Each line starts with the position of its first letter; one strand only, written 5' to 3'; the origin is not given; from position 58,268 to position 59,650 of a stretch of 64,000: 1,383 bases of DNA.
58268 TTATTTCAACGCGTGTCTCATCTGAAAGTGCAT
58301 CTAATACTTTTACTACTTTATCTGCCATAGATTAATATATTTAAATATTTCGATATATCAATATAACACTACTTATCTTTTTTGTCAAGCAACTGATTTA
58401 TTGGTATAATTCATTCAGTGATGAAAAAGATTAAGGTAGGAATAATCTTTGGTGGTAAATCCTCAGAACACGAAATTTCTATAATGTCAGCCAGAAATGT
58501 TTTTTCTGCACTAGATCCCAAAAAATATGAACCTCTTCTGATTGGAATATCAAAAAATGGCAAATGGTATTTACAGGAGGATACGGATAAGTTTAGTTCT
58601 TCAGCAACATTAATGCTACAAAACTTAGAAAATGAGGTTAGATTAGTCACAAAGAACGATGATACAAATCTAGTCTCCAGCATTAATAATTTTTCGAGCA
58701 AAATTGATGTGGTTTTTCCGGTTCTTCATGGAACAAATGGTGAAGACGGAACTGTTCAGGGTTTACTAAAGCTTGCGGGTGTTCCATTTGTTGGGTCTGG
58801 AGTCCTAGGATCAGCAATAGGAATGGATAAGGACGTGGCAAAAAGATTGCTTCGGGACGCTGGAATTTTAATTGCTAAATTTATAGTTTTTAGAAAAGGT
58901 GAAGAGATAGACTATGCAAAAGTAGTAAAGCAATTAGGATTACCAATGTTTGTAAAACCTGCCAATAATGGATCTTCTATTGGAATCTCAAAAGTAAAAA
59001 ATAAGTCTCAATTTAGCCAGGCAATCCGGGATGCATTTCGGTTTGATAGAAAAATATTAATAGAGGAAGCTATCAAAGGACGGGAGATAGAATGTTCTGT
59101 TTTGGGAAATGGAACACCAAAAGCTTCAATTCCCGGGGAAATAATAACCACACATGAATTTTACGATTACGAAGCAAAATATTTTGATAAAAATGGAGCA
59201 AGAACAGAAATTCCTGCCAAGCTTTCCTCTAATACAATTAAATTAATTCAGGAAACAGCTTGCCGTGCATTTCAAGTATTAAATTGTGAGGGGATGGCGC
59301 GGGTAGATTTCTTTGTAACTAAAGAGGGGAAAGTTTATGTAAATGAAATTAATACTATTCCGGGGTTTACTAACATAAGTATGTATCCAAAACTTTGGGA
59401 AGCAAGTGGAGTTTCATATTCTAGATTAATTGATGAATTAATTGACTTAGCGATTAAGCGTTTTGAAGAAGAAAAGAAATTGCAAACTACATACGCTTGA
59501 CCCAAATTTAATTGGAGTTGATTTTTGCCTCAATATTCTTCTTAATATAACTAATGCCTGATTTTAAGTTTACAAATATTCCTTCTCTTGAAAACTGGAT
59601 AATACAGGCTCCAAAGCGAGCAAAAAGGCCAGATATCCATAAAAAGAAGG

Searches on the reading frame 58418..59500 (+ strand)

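Call 43: search_protein_families(library=pfam, proteins=[window:58418-59500:+], max_evalue=0.0001)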
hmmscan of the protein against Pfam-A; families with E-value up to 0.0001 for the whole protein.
window:58418-59500:+ (360 aa): 6 families
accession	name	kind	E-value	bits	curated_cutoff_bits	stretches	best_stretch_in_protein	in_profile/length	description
PF07478.18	Dala_Dala_lig_C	-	6.2e-78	261.4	24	1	144-343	1-204/204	D-ala D-ala ligase C-terminus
PF01820.27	Dala_Dala_lig_N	-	2.6e-38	131.7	34.6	1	6-127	1-121/121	D-ala D-ala ligase N-terminus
PF02222.28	ATP-grasp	-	2.2e-12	47.4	27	1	144-312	2-160/179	ATP-grasp domain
PF02786.22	CPSase_L_D2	-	3.5e-10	40.2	19.8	1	137-313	1-178/211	Carbamoyl-phosphate synthase L chain, ATP binding domain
PF02655.19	ATP-grasp_3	-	1.1e-08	35.8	23.2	1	176-312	33-154/160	ATP-grasp domain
PF13535.11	ATP-grasp_4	-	2.6e-07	30.9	27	1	174-314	2-151/160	ATP-grasp domain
